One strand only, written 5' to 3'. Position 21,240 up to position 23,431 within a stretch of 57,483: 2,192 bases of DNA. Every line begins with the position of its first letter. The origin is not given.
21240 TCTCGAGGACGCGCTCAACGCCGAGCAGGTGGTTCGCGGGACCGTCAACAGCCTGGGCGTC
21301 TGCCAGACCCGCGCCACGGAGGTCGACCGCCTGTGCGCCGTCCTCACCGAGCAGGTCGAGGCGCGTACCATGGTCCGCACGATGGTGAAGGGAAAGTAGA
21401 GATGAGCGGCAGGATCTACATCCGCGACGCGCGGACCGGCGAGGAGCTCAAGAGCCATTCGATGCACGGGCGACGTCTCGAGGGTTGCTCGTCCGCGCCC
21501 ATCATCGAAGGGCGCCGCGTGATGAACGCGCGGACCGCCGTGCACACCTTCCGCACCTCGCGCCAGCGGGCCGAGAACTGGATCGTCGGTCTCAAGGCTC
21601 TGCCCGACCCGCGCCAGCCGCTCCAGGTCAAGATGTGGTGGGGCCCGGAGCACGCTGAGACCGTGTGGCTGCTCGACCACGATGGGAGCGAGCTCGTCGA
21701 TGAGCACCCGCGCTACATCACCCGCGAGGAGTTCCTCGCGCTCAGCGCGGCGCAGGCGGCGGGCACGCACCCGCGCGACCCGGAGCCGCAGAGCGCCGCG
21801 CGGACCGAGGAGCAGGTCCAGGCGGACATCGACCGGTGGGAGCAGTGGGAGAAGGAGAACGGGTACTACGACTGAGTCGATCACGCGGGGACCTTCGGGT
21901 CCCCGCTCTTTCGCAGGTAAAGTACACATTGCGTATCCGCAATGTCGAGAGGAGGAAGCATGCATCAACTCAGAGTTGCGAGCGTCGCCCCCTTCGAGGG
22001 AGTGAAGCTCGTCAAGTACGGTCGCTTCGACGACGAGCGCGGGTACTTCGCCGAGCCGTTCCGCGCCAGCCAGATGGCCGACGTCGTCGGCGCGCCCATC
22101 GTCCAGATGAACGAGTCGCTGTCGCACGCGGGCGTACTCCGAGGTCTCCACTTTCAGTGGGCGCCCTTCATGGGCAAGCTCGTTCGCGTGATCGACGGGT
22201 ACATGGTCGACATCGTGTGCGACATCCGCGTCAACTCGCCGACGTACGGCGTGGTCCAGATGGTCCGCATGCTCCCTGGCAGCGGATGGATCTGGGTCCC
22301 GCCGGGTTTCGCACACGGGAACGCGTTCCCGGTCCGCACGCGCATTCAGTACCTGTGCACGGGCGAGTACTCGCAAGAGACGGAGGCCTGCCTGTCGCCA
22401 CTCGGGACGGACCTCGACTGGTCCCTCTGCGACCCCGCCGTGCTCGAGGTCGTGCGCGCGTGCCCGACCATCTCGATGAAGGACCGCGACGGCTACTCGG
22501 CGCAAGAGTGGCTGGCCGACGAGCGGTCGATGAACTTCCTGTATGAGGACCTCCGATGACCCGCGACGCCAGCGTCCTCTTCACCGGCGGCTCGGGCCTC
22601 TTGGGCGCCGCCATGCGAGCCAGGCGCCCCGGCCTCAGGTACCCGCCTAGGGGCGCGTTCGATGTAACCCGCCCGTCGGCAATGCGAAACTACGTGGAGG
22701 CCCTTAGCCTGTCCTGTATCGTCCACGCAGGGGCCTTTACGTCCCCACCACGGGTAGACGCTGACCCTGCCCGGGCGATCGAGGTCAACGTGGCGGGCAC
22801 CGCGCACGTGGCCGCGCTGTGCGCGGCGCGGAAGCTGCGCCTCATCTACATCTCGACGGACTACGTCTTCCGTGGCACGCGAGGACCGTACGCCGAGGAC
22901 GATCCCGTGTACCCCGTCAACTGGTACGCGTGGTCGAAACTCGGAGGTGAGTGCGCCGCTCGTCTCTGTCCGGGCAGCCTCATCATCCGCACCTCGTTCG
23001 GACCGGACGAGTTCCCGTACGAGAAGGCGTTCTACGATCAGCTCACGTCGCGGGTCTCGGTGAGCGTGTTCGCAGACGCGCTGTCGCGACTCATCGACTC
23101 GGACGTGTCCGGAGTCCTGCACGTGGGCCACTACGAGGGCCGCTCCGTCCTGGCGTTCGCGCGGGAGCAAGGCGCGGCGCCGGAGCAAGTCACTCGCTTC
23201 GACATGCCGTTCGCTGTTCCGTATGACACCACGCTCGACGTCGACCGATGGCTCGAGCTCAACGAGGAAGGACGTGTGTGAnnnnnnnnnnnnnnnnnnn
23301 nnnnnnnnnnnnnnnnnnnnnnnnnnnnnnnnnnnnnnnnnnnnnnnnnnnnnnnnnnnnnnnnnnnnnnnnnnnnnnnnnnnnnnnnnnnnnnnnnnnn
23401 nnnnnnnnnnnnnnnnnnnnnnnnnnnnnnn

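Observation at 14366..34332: Predicted multi-locus DNA cytosine hypermodification system: C5-modified dCMP synthesis, a phage-made 6-deoxyhexose nucleotide sugar and a candidate transferase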

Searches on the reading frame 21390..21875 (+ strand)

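Call 93: search_protein_families(library=pfam, proteins=[window:21390-21875:+], max_evalue=1)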
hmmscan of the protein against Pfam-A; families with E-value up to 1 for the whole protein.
window:21390-21875:+ (161 aa): 2 families
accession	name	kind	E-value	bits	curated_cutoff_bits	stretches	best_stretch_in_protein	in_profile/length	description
PF18225.7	AbfS_sensor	-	0.027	14.8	26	0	87-104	19-36/65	Sensor histidine kinase (AbfS) sensor domain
PF13663.11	DUF4148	-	0.081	13.8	27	1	116-152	14-50/62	Domain of unknown function (DUF4148)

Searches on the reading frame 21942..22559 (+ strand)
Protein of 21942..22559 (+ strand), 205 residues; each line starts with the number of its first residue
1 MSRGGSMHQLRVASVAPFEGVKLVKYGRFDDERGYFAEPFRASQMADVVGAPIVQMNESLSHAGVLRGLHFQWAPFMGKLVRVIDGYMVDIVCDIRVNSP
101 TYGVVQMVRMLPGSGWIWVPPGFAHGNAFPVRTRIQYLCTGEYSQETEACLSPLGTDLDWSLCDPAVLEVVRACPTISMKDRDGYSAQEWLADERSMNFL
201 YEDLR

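Call 5: search_protein_families(library=pfam, proteins=[window:21942-22559:+], max_evalue=0.01)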
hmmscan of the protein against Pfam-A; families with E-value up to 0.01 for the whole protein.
window:21942-22559:+ (205 aa): 1 family
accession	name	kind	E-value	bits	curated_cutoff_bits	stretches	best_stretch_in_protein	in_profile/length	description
PF00908.23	dTDP_sugar_isom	-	2e-35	122.4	27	1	18-185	4-164/168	dTDP-4-dehydrorhamnose 3,5-epimerase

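Call 8: search_protein_families(library=phrogs, proteins=[window:21942-22559:+], max_evalue=0.01)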
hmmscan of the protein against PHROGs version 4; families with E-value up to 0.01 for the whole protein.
window:21942-22559:+ (205 aa): 1 family
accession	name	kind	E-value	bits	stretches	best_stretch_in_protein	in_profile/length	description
phrog_8784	-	moron, auxiliary metabolic gene and host takeover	5.7e-32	112.1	1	18-187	8-180/185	dTDP-4-dehydrorhamnose 3,5-epimerase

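Call 29: search_dna_similar(query=window:21942-22559:+, collection=phages, mode=protein, max_rows=30, max_evalue=1e-8)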
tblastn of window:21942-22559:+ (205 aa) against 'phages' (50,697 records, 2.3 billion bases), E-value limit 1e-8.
Records with a match: 164; places in all: 164; records where one place covers at least 80% of the query: 139.
Best place of each record, by identity: <60% 164.
By first word of the organism name: Escherichia 106; Bacteriophage 15; Klebsiella 8; Campylobacter 5; Synechococcus 5; Justusliebigvirus 3; Phapecoctavirus 3; Acinetobacter 3; Salmonella 2; Pseudomonas 2; and 9 more.
By host as written in the record: - 31; Escherichia coli 29; Escherichia coli K-12 MG1655 18; Campylobacter jejuni 5; Escherichia sp. 5; Escherichia coli K-12 4; Escherichia coli EC3.18 4; Synechococcus sp. MW02 4; and 48 more.
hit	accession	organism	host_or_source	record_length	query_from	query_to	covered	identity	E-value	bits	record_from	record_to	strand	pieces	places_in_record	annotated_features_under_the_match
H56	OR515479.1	Citrobacter phage Tr1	Citrobacter sp. JL 978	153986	4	189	91%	35.2%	9e-22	98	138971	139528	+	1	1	dTDP-4-dehydrorhamnose 3,5-epimerase | glucose-1-phosphate thymidylyltransferase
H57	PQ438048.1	Escherichia phage MirsaeidiM_Esher1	Escherichia coli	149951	1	189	92%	34.0%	7e-20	92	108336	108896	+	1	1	dTDP-4-dehydrorhamnose 3,5-epimerase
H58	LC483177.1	Klebsiella phage 05F01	Klebsiella quasipneumoniae strain S05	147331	19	197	87%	35.7%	2e-22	100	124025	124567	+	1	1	dTDP-4-dehydrorhamnose 3,5-epimerase | putative dTDP-4-dehydrorhamnose reductase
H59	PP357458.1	Klebsiella phage phi1_175008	Klebsiella pneumoniae 135080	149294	3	189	91%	33.9%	1e-21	97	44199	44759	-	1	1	none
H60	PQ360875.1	Klebsiella phage phi1_175008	Klebsiella pneumoniae 135080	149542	3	189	91%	33.9%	1e-21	97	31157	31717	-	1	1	dTDP-4-dehydrorhamnose 3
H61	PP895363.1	Klebsiella phage FKP3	Klebsiella pneumoniae CG258-ST307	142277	3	189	91%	33.3%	3e-20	94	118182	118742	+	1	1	dTDP-4-dehydrorhamnose 3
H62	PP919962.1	Klebsiella phage KP2025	Klebsiella pneumoniae 12092025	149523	3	189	91%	33.3%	3e-20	94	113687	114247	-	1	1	dTDP-4-dehydrorhamnose 3,5-epimerase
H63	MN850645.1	Escherichia phage outra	Escherichia coli K-12 MG1655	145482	19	189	83%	36.0%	2e-20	94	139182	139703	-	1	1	putative dTDP-4-dehydrorhamnose 3,5-epimerase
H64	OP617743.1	Klebsiella phage KP13-26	Klebsiella pneumoniae KP13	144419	1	189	92%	32.5%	2e-20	94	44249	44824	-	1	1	rfbC: dTDP-4-dehydrorhamnose 3,5-epimerase | hypothetical protein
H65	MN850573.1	Escherichia phage muut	Escherichia coli K-12 MG1655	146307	19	189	83%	35.2%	3e-21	96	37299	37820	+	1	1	putative dTDP-4-dehydrorhamnose 3,5-epimerase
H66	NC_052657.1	Escherichia phage muut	Escherichia coli K-12 MG1655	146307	19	189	83%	35.2%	3e-21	96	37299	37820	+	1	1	dTDP-4-dehydrorhamnose 3,5-epimerase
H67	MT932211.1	Escherichia phage VEcB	Escherichia coli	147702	19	189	83%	35.2%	4e-21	96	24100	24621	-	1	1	dTDP-4-dehydrorhamnose 3,5-epimerase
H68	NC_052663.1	Escherichia phage VEcB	Escherichia coli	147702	19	189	83%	35.2%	4e-21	96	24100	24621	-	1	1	dTDP-4-dehydrorhamnose 3,5-epimerase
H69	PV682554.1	Escherichia phage 92CQ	Escherichia coli 92CQ (ESBL-producing)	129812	19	189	83%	35.2%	7e-21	95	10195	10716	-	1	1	dTDP-4-dehydrorhamnose 3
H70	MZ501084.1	Escherichia phage JohannJBalmer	Escherichia coli K-12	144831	19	189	83%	35.2%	7e-21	95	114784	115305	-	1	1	putative dTDP-4-dehydrorhamnose 3,5-epimerase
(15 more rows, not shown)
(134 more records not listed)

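Call 42: search_protein_families(library=ncbifam, proteins=[window:21942-22559:+], max_evalue=0.01)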
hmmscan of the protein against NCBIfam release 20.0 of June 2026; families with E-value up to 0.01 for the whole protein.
window:21942-22559:+ (205 aa): 1 family
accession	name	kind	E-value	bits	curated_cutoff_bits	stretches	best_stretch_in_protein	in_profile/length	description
TIGR01221.1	rmlC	equivalog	2.9e-34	118.4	155.75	1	18-168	7-162/176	dTDP-4-dehydrorhamnose 3,5-epimerase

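Call 67: find_related_loci(query=window:21942-22559:+, collection=viral_contigs, flank=10000)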
Query window:21942-22559:+ (205 aa) in viral_contigs; peptide patterns used: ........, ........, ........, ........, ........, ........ (x = any residue, [..] = any of these).
3 stretches matched a pattern; 2 encode a relative of the query (tblastn E <= 1e-3); 2 distinct loci.
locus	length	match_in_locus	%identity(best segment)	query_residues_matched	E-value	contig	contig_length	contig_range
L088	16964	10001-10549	49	10-201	3e-60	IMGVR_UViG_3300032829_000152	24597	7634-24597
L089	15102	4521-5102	40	21-202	3e-49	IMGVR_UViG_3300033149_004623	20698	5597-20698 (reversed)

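Call 71: search_protein_families(library=pfam, proteins=[L088:10564-11421:+, L088:11418-12368:+, L088:12365-14488:+, L088:7236-9701:-, L088:1324-3150:-], max_evalue=0.001)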
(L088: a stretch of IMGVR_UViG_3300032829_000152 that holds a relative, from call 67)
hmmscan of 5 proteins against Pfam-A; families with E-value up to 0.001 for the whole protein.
L088:10564-11421:+ (285 aa): 5 families
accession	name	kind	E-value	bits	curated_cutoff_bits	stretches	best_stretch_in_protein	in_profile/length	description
PF04321.23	RmlD_sub_bind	-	2.6e-66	224.1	27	1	1-280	1-283/287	RmlD substrate binding domain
PF01370.27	Epimerase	-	6.2e-22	78.6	20.9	1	3-175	1-197/240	NAD dependent epimerase/dehydratase family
PF16363.11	GDP_Man_Dehyd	-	1.2e-10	41.9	27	1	31-138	55-166/332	GDP-mannose 4,6 dehydratase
PF02719.21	Polysacc_synt_2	-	4e-08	33.2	20.2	1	35-140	61-153/293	Polysaccharide biosynthesis protein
PF07993.18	NAD_binding_4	-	0.00041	20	20.1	0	49-157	86-213/258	Male sterility protein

L088:11418-12368:+ (316 aa): 5 families
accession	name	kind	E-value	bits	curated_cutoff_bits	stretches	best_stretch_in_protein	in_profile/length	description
PF01370.27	Epimerase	-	3.2e-30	105.8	20.9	1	3-226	1-240/240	NAD dependent epimerase/dehydratase family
PF16363.11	GDP_Man_Dehyd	-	1.2e-16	61.5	27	1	4-289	1-331/332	GDP-mannose 4,6 dehydratase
PF04321.23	RmlD_sub_bind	-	2.8e-14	53.3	27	1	1-247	1-235/287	RmlD substrate binding domain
PF01073.25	3Beta_HSD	-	4.2e-06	26.4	22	1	4-174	1-193/280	3-beta hydroxysteroid dehydrogenase/isomerase family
PF05368.20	NmrA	-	9.2e-05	22.6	27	0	2-30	4-32/298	NmrA-like family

L088:12365-14488:+ (707 aa): 5 families
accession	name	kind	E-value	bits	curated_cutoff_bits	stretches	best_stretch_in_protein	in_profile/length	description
PF00535.33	Glycos_transf_2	-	1.9e-15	57.6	23.3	1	6-177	2-167/168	Glycosyl transferase family 2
PF13439.12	Glyco_transf_4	-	6.8e-11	42.9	28.5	1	291-504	1-169/170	Glycosyltransferase Family 4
PF13641.12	Glyco_tranf_2_3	-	4.9e-10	40.2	27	1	13-220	12-216/230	Glycosyltransferase like family 2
PF13579.12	Glyco_trans_4_4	-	3.1e-06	28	29.7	1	292-500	1-158/158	Glycosyl transferase 4-like domain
PF13632.12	Glyco_trans_2_3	-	5.3e-05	23.6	27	1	85-222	2-130/198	Glycosyl transferase family group 2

L088:7236-9701:- (821 aa): 2 families
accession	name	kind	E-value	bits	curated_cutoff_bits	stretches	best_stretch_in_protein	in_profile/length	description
PF01343.23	Peptidase_S49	-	3.4e-26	92.5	24.9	1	665-811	4-151/154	Peptidase family S49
PF06074.18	Portal_Mu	-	9.9e-23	81.4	23.9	1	80-392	3-319/336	Portal protein of Mu bacteriophage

L088:1324-3150:- (608 aa): 0 families

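Call 76: search_protein_families(library=pfam, proteins=[L089:993-1472:+, L089:1905-3254:+, L089:3287-4387:+, L089:6799-7767:+, L089:8046-8537:+, L089:8525-9457:+, L089:9454-11118:+, L089:11115-12569:+, L089:12601-13701:+, L089:13647-14720:+], max_evalue=0.001)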
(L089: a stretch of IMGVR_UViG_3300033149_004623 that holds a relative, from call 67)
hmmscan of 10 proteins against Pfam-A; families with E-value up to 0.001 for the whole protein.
L089:993-1472:+ (159 aa): 0 families

L089:1905-3254:+ (449 aa): 3 families
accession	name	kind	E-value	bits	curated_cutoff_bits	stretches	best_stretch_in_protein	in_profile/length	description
PF00176.29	SNF2-rel_dom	-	5.3e-32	111.5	24.9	1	5-255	1-252/290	SNF2-related domain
PF00271.37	Helicase_C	-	1.8e-09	38.3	23.5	1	301-406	10-110/110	Helicase conserved C-terminal domain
PF04851.21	ResIII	-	3.2e-06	27.6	22.5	1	3-126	5-139/164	Type III restriction enzyme, res subunit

L089:3287-4387:+ (366 aa): 2 families
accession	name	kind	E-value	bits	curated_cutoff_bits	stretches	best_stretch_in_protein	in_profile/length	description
PF00534.26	Glycos_transf_1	-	3.5e-13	49.9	26.4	1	223-346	47-171/172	Glycosyl transferases group 1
PF13692.12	Glyco_trans_1_4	-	3.2e-12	47.3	27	1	223-333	33-142/142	Glycosyl transferases group 1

L089:6799-7767:+ (322 aa): 1 family
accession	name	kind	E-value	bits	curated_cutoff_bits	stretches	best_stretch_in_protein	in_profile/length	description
PF04055.27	Radical_SAM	-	7.4e-19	69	29.5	1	29-178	3-160/166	Radical SAM superfamily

L089:8046-8537:+ (163 aa): 2 families
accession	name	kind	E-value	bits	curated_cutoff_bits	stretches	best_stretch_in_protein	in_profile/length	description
PF13578.12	Methyltransf_24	-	4.4e-10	40.8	26.3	1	40-127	1-92/105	Methyltransferase domain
PF04989.18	RMNT_CmcI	-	0.00012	22.3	23.2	1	27-118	24-126/206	Rhamnosyl O-methyltransferase/CmcI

L089:8525-9457:+ (310 aa): 2 families
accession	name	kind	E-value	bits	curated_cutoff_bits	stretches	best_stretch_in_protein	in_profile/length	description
PF00534.26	Glycos_transf_1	-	2e-08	34.4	26.4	1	159-259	26-135/172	Glycosyl transferases group 1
PF13692.12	Glyco_trans_1_4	-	4.8e-08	33.8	27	1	147-261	3-123/142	Glycosyl transferases group 1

L089:9454-11118:+ (554 aa): 5 families
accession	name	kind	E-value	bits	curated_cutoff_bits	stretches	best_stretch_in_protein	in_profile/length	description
PF00535.33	Glycos_transf_2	-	5.3e-22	79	23.3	1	9-179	1-167/168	Glycosyl transferase family 2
PF10111.15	Glyco_tranf_2_2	-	1.1e-11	45.1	27.3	1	20-187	14-186/276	Glycosyltransferase like family 2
PF13641.12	Glyco_tranf_2_3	-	1.1e-10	42.3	27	1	8-211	3-204/230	Glycosyltransferase like family 2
PF00534.26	Glycos_transf_1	-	4.6e-06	26.7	26.4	1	416-522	11-126/172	Glycosyl transferases group 1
PF13524.12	Glyco_trans_1_2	-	0.00075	19.9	25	0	439-521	5-84/144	Glycosyl transferase-like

L089:11115-12569:+ (484 aa): 0 families

L089:12601-13701:+ (366 aa): 1 family
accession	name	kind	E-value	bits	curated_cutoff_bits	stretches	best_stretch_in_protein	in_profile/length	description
PF12705.13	PDDEXK_1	-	8.4e-14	52.5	22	1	17-323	8-246/247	PD-(D/E)XK nuclease superfamily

L089:13647-14720:+ (357 aa): 1 family
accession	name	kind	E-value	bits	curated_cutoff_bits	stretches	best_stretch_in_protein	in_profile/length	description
PF13479.12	AAA_24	-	5.7e-27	95.3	27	1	93-323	3-195/195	AAA domain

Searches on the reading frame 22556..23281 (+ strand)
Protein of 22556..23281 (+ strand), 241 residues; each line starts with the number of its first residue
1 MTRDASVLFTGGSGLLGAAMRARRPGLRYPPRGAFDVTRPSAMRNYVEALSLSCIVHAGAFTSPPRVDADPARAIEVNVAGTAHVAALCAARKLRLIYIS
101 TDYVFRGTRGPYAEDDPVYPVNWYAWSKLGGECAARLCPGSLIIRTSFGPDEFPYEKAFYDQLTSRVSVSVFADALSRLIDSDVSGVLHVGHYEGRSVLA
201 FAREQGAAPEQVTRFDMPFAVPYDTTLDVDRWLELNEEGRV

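Call 5: search_protein_families(library=pfam, proteins=[window:22556-23281:+], max_evalue=0.01)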
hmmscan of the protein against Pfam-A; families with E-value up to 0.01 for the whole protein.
window:22556-23281:+ (241 aa): 5 families
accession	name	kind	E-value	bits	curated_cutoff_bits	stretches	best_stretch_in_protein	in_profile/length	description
PF04321.23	RmlD_sub_bind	-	1.5e-33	116.5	27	1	7-175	3-179/287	RmlD substrate binding domain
PF01370.27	Epimerase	-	3.5e-13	50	20.9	1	34-132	47-150/240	NAD dependent epimerase/dehydratase family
PF16363.11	GDP_Man_Dehyd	-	5.5e-09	36.4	27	1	36-135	60-164/332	GDP-mannose 4,6 dehydratase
PF02719.21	Polysacc_synt_2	-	2.1e-07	30.9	20.2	1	36-105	62-132/293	Polysaccharide biosynthesis protein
PF07993.18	NAD_binding_4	-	3e-06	27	20.1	1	51-110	88-146/258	Male sterility protein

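Call 8: search_protein_families(library=phrogs, proteins=[window:22556-23281:+], max_evalue=0.01)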
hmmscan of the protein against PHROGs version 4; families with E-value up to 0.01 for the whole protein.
window:22556-23281:+ (241 aa): 1 family
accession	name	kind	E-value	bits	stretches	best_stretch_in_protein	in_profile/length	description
phrog_540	-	DNA, RNA and nucleotide metabolism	7.7e-22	78.4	1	2-136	290-442/715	nucleotide-sugar epimerase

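Call 42: search_protein_families(library=ncbifam, proteins=[window:22556-23281:+], max_evalue=0.01)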
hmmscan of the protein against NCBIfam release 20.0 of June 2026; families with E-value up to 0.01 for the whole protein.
window:22556-23281:+ (241 aa): 9 families
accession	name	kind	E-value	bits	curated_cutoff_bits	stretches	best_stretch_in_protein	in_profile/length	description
TIGR01214.1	rmlD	equivalog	8.8e-34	116.9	224.05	1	7-147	2-148/285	dTDP-4-dehydrorhamnose reductase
NF007440.0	PRK09987.1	equivalog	2.5e-11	43.4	308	1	36-148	39-153/299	dTDP-4-dehydrorhamnose reductase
TIGR02197.1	heptose_epim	equivalog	7.5e-08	31.9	274.6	1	49-129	64-143/316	ADP-glyceromanno-heptose 6-epimerase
TIGR01746.1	Thioester-redct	subfamily_domain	3.6e-05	23.2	213.35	1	51-111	88-146/371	thioester reductase domain-containing protein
TIGR01181.1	dTDP_gluc_dehyt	equivalog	4.3e-05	22.8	365.1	1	36-132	58-159/321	dTDP-glucose 4,6-dehydratase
TIGR01179.1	galE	equivalog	0.00016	20.7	262.3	1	40-131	59-152/332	UDP-glucose 4-epimerase GalE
NF047350.1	aureusi_NRPS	equivalog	0.00039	17.4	2500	1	50-102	2107-2156/2373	aureusimine non-ribosomal peptide synthetase AusA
TIGR04180.1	EDH_00030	hypoth_equivalog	0.0015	17.7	475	1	36-132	57-153/297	NAD-dependent 4,6-dehydratase LegB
TIGR03589.1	PseB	equivalog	0.0082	15.1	407.75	0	52-103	75-127/324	UDP-N-acetylglucosamine 4,6-dehydratase (inverting)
